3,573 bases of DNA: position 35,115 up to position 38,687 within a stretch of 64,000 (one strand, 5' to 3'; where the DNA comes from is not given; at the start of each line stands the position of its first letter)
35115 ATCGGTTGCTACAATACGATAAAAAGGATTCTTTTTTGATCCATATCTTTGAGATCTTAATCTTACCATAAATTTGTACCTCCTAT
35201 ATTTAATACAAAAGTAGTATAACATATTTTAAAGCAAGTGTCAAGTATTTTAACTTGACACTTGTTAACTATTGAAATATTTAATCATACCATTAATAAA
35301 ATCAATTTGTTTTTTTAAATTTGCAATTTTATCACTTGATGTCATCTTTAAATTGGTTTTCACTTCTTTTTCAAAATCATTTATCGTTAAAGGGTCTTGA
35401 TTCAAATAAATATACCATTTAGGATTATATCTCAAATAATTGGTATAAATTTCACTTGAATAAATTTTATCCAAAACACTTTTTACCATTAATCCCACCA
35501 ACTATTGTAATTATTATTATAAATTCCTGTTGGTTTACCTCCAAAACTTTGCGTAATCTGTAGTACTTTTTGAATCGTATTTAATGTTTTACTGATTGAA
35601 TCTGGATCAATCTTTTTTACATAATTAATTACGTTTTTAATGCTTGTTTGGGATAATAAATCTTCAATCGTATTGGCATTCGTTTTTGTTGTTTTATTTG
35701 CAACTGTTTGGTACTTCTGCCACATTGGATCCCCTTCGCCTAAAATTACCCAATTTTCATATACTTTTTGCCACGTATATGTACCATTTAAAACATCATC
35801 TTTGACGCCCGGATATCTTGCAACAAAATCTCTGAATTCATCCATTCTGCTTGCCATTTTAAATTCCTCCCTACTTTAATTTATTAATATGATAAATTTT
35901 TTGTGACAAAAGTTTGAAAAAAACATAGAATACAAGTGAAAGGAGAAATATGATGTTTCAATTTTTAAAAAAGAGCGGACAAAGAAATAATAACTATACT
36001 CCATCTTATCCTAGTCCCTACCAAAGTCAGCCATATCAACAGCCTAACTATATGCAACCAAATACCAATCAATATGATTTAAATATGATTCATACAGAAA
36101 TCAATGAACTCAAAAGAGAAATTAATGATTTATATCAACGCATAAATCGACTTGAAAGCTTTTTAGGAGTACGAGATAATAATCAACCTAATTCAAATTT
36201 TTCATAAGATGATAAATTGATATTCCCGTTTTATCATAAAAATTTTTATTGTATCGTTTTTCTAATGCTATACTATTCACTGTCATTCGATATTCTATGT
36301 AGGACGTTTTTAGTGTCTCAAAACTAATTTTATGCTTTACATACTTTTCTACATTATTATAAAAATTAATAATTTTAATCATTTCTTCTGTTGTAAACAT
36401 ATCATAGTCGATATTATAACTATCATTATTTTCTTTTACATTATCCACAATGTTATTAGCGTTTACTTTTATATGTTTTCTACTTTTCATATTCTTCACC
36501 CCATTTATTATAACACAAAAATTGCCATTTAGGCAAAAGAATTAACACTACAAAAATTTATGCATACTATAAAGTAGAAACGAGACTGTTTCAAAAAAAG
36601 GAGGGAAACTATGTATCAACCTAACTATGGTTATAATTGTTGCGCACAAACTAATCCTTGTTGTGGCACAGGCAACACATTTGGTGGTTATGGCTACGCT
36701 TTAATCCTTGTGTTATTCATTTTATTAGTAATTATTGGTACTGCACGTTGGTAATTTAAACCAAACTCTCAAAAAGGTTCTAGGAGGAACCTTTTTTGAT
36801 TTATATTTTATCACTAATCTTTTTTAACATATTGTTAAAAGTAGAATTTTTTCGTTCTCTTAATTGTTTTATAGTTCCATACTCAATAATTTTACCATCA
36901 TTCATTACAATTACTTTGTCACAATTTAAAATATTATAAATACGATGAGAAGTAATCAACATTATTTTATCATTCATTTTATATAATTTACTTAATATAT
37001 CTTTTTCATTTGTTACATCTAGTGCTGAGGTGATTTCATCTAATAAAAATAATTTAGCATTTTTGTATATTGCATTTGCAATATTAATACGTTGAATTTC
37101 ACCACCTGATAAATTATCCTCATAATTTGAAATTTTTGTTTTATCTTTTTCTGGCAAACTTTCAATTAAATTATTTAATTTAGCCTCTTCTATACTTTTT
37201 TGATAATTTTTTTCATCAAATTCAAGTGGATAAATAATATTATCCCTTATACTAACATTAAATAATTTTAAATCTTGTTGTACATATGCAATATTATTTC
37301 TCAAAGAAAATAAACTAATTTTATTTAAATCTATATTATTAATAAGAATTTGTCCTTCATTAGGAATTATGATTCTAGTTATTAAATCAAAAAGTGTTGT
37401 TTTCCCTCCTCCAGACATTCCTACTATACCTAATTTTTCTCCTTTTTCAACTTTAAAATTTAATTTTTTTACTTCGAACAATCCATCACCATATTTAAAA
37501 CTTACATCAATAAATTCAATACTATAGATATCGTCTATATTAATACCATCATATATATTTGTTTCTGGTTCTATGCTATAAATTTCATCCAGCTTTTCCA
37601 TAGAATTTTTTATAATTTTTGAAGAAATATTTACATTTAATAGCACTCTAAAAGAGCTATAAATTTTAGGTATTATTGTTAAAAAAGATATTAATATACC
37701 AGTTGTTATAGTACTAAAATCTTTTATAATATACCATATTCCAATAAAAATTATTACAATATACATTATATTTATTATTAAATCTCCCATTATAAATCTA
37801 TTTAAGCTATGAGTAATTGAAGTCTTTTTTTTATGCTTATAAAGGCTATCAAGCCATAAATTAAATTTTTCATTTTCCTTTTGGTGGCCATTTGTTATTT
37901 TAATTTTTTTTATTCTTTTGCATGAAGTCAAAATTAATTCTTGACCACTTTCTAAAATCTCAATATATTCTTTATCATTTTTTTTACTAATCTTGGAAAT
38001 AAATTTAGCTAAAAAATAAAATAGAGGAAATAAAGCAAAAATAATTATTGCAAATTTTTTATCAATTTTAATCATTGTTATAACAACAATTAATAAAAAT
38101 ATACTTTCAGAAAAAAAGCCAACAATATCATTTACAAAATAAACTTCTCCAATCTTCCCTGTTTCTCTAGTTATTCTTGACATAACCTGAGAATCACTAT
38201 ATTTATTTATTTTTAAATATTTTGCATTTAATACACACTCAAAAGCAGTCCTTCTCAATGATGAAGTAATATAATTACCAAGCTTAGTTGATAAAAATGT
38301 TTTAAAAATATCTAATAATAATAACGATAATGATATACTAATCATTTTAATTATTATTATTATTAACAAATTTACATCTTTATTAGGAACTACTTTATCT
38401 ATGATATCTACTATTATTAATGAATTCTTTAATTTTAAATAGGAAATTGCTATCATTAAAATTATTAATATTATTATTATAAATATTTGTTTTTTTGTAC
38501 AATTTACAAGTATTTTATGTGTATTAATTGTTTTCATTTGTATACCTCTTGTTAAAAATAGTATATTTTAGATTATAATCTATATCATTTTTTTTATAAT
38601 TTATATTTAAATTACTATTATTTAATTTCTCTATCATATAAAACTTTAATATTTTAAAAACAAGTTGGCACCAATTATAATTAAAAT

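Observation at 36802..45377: Complete lasso-peptide gene cluster carrying an extra radical-SAM/SPASM maturase, a kinase-peptidase fusion and a nucleotidyltransferase: candidate new hybrid RiPP class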

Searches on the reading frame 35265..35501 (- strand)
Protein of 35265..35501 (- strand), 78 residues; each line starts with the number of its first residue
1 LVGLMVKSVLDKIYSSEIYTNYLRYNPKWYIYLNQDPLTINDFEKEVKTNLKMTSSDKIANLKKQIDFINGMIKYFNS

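Call 81: search_protein_families(library=pfam, proteins=[window:35265-35501:-], max_evalue=0.01)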
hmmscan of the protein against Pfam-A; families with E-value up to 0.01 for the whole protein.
window:35265-35501:- (78 aa): 1 family
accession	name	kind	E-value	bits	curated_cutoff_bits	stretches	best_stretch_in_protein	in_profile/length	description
PF14003.11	YlbE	-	1.3e-09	38.6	27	1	20-76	4-60/61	YlbE-like protein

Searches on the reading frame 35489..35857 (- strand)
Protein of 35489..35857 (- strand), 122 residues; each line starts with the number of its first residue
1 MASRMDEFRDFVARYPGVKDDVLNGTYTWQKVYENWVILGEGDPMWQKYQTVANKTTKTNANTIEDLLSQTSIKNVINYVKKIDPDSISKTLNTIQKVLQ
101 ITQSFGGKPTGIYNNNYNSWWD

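Call 81: search_protein_families(library=pfam, proteins=[window:35489-35857:-], max_evalue=0.01)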
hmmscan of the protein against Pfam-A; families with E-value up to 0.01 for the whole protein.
window:35489-35857:- (122 aa): 1 family
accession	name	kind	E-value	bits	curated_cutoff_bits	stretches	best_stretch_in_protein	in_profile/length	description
PF14071.11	YlbD_coat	-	2.5e-19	70.2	27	1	7-103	2-99/126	Putative coat protein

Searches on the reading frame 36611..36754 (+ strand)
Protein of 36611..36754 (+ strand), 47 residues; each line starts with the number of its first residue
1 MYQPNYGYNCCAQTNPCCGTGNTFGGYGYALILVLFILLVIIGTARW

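Call 81: search_protein_families(library=pfam, proteins=[window:36611-36754:+], max_evalue=0.01)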
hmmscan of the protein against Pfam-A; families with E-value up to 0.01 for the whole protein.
window:36611-36754:+ (47 aa): 1 family
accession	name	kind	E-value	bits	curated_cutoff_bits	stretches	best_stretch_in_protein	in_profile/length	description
PF09680.15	YjcZ_2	-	2.6e-09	37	21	1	25-45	2-22/24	Family of unknown function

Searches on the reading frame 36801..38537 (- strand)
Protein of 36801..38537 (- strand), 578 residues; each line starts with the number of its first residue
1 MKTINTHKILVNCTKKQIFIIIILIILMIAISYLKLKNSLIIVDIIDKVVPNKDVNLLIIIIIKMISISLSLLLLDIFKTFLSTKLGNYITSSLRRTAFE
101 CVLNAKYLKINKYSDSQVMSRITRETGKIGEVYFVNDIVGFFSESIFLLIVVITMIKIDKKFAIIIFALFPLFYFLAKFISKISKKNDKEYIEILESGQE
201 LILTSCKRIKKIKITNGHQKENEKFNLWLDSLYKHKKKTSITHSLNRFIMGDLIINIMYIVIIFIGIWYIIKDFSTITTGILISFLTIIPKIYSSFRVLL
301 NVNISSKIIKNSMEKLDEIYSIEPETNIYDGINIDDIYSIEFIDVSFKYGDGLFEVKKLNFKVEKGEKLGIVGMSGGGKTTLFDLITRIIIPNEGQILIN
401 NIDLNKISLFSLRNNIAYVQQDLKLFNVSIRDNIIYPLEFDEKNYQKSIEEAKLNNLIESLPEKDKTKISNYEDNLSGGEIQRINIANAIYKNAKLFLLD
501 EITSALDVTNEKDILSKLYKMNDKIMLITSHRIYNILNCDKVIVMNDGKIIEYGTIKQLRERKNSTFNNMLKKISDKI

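Call 3: search_protein_families(library=pfam, proteins=[window:36801-38537:-], max_evalue=0.1)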
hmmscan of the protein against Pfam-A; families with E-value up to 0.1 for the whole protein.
window:36801-38537:- (578 aa): 5 families
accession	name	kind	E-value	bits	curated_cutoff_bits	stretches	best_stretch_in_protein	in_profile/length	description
PF00005.33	ABC_tran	-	3.6e-31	109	25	1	357-504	2-137/137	ABC transporter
PF00664.28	ABC_membrane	-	1.8e-20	74.2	28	1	21-289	1-267/274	ABC transporter transmembrane region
PF02463.25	SMC_N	-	1.9e-06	27.9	40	1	193-545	135-211/220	RecF/RecN/SMC N terminal domain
PF09818.15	ABC_ATPase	-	4.3e-06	26.4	23.2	1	447-533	130-215/283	P-loop domain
PF13555.12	AAA_29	-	0.0007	19.7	27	1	362-400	18-55/61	P-loop containing region of AAA domain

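Call 4: search_protein_families(library=ncbifam, proteins=[window:36801-38537:-], max_evalue=0.1)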
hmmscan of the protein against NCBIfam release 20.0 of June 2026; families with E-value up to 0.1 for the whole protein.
window:36801-38537:- (578 aa): 182 families (the best 25 are shown)
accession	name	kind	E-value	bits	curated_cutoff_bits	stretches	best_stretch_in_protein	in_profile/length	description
TIGR02203.1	MsbA_lipidA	equivalog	2.8e-79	267.1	602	1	17-563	14-559/572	lipid A export permease/ATP-binding protein MsbA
TIGR03375.1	type_I_sec_LssB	subfamily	1.8e-68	231.4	693.1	1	18-561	150-690/696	type I secretion system permease/ATPase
TIGR02204.1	MsbA_rel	hypoth_equivalog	4.9e-67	226.9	780.4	1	20-561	19-563/576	ABC transporter, permease/ATP-binding protein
NF045513.1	HepA_fam_ABC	equivalog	2.7e-64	217.7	725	1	61-565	96-601/610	heterocyst formation ABC transporter subunit HepA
TIGR00958.1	3a01208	subfamily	4.8e-62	210.2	874.6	1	10-570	152-710/711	antigen peptide transporter 2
TIGR01846.1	type_I_sec_HlyB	subfamily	3e-60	204.3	725.55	1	15-574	137-692/694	type I secretion system permease/ATPase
TIGR03797.1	NHLM_micro_ABC2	equivalog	6.3e-60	203.4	709.4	1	7-571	124-682/686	NHLP bacteriocin export ABC transporter permease/ATPase subunit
NF010178.0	PRK13657.1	equivalog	1.1e-58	199.1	733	1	16-572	16-568/588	glucan ABC transporter ATP-binding protein/ permease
TIGR03796.1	NHLM_micro_ABC1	equivalog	4.6e-57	193.7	853.3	1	18-570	155-708/710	NHLP family bacteriocin export ABC transporter peptidase/permease/ATPase subunit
TIGR01193.1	bacteriocin_ABC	subfamily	3.3e-55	187.9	523.85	1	14-563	151-699/708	peptide cleavage/export ABC transporter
NF050066.1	LPSTprtrPglK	equivalog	4.5e-55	187.1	1000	1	20-546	35-556/558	BC-type lipopolysaccharide transporter PglK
NF052233.1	CphA_assoc_ABC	equivalog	1.7e-54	185.4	880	1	26-565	191-735/766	cyanophycin metabolism-associated ABC transporter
NF008364.0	PRK11160.1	equivalog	4.8e-54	183.9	630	1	91-565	92-567/575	heme ABC transporter ATP-binding protein/permease CydC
TIGR02857.1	CydD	equivalog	8.6e-54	183.4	435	1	24-545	8-529/529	thiol reductant ABC exporter subunit CydD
NF008381.0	PRK11176.1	equivalog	9.6e-54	182.7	867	1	40-563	46-569/582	lipid A ABC transporter ATP-binding protein/permease MsbA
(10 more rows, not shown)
